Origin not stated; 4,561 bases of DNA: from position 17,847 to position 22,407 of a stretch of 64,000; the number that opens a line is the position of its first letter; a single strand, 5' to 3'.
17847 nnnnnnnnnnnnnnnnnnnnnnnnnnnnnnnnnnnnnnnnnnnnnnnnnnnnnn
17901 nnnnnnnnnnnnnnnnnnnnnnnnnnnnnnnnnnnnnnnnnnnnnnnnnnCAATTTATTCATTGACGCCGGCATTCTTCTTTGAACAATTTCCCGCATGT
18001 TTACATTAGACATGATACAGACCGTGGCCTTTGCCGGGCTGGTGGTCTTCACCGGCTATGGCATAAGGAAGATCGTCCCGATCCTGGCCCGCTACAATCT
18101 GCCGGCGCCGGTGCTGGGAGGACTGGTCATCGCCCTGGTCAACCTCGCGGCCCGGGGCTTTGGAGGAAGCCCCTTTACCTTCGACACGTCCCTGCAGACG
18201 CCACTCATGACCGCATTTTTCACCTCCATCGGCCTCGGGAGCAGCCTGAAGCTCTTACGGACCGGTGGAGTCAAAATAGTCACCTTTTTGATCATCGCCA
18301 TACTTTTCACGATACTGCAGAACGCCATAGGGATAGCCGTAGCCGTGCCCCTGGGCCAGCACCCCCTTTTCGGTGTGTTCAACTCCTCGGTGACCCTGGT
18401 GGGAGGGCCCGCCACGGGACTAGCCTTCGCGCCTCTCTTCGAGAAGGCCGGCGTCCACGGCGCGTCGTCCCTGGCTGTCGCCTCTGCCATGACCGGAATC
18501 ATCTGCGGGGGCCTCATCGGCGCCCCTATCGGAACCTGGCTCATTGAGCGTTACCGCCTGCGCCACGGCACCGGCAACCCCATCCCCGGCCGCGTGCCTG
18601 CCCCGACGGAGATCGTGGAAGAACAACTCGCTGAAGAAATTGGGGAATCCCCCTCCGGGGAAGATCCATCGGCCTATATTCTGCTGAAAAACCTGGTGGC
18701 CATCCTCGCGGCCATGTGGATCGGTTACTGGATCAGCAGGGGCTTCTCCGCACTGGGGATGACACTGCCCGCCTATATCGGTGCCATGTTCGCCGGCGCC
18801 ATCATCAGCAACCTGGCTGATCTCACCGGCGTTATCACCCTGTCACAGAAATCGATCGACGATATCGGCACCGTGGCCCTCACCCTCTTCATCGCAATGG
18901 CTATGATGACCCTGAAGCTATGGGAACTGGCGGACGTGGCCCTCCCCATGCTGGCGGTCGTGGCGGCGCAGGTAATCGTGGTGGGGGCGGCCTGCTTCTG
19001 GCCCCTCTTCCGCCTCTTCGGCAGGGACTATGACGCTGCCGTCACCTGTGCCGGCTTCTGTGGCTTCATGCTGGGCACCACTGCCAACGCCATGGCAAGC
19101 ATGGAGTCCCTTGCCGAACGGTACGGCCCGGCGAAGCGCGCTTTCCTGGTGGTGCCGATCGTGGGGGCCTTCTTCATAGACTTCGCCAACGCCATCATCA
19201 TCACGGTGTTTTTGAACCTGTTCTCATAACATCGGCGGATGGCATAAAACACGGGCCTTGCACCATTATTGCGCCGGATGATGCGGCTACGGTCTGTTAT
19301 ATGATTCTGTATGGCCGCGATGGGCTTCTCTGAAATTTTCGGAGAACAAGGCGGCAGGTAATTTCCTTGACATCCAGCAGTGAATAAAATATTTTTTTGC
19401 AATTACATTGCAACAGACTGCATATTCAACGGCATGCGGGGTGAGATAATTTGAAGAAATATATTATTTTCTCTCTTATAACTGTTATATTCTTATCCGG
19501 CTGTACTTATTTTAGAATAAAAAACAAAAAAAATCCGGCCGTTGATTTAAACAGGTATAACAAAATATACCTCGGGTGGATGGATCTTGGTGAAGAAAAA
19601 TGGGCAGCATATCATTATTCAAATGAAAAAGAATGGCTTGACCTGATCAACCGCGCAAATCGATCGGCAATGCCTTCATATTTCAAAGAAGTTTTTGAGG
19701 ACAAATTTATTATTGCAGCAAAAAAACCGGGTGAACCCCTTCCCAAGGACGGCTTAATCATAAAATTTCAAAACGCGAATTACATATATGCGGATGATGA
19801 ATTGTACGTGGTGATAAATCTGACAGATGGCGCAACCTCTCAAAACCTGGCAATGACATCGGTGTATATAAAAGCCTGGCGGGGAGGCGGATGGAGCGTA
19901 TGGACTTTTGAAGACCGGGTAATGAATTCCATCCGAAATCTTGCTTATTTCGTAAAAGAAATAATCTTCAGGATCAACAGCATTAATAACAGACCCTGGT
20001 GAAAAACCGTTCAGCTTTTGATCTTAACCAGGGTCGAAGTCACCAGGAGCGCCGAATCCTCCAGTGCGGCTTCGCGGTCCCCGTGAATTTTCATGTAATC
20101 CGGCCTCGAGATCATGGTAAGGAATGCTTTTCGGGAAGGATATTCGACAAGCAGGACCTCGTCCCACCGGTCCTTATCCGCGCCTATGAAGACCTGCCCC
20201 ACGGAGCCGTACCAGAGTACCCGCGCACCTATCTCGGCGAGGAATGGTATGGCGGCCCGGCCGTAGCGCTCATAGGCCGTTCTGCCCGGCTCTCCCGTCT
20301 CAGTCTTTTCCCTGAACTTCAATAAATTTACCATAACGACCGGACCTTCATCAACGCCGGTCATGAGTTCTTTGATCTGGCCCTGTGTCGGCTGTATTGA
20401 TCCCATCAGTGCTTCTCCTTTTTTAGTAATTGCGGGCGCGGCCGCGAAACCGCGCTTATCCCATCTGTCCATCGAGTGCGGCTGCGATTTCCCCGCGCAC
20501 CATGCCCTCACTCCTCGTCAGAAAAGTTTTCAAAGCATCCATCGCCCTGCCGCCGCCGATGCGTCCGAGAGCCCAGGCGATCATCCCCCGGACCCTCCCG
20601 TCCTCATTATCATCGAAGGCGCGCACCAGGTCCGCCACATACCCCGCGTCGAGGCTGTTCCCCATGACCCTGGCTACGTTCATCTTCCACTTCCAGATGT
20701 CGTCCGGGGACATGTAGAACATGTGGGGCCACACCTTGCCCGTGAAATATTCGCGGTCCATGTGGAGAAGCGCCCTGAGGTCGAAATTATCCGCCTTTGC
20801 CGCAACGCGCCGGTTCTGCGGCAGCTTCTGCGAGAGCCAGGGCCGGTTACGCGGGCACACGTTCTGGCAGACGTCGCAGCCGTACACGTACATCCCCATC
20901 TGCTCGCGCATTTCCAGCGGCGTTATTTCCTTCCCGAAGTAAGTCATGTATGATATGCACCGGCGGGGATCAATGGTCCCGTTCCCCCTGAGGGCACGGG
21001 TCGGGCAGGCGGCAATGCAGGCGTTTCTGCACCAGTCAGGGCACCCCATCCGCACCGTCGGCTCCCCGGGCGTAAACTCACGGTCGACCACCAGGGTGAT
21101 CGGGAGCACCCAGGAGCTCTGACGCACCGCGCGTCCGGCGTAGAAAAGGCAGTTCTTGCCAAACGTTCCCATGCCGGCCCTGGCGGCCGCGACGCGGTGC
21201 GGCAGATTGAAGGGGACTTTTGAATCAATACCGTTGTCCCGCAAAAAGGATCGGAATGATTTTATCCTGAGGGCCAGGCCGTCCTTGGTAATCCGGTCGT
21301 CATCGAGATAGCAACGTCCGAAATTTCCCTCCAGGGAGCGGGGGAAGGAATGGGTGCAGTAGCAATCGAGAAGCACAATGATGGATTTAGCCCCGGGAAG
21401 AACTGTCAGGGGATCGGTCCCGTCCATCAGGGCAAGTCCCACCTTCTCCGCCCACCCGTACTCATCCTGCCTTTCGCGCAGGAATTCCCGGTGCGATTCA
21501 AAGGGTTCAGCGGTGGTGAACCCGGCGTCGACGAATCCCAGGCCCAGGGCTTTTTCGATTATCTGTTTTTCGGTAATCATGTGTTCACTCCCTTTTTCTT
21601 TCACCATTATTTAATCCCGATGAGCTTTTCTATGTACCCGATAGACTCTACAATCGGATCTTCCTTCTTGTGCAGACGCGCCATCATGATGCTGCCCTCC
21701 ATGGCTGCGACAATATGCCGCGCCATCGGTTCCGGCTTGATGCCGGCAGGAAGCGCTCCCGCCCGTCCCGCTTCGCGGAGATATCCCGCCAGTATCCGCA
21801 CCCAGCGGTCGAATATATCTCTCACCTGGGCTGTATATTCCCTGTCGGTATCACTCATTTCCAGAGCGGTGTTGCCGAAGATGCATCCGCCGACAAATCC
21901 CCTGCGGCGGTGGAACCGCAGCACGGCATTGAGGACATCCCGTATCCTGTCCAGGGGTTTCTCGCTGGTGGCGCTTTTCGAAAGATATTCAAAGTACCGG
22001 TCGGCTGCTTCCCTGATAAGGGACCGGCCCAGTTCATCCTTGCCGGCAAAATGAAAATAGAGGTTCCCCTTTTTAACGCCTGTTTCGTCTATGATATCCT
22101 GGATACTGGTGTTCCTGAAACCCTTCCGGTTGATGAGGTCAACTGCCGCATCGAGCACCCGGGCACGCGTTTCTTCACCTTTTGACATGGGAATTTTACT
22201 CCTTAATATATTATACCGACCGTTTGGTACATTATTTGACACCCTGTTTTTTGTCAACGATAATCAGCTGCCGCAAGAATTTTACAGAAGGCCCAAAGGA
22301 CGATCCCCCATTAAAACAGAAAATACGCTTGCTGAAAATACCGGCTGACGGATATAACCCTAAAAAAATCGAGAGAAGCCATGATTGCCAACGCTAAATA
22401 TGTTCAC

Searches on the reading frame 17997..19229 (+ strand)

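Call 20: search_protein_families(library=pfam, proteins=[window:17997-19229:+], max_evalue=0.0001)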
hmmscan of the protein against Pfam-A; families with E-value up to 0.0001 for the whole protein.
window:17997-19229:+ (410 aa): 1 family
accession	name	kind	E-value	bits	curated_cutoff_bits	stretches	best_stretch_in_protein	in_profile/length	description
PF03616.19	Glt_symporter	-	3.6e-102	342.3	26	1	3-378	2-368/368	Sodium/glutamate symporter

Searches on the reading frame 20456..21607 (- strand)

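Call 20: search_protein_families(library=pfam, proteins=[window:20456-21607:-], max_evalue=0.0001)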
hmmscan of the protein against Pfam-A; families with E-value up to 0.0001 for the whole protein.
window:20456-21607:- (383 aa): 2 families
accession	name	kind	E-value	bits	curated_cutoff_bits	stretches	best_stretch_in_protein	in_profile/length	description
PF13484.11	Fer4_16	-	2.7e-16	60.5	30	1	195-254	6-66/66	4Fe-4S double cluster binding domain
PF13646.12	HEAT_2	-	4.9e-08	33.6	27.7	1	307-378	16-87/88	HEAT repeats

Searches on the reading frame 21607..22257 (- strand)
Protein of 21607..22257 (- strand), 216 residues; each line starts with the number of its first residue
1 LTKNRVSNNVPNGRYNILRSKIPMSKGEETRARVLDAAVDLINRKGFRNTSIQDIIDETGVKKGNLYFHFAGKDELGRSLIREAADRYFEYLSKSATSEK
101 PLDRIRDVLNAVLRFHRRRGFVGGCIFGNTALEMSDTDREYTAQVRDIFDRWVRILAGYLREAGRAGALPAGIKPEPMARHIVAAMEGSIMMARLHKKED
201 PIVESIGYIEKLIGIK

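Call 77: search_protein_families(library=pfam, proteins=[window:21607-22257:-], max_evalue=0.001)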
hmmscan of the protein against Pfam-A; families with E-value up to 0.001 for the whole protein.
window:21607-22257:- (216 aa): 3 families
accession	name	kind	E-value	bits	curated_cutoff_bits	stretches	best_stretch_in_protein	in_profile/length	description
PF16925.10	TetR_C_13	-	7.5e-23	81.5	27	1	101-202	1-102/109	Tetracyclin repressor-like, C-terminal domain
PF21993.1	TetR_C_13_2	-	1.6e-16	60.9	27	1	101-202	1-97/103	Transcriptional regulator LmrA/YxaF-like, C-terminal domain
PF00440.29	TetR_N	-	4e-14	52.6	24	1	35-76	2-43/47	Bacterial regulatory proteins, tetR family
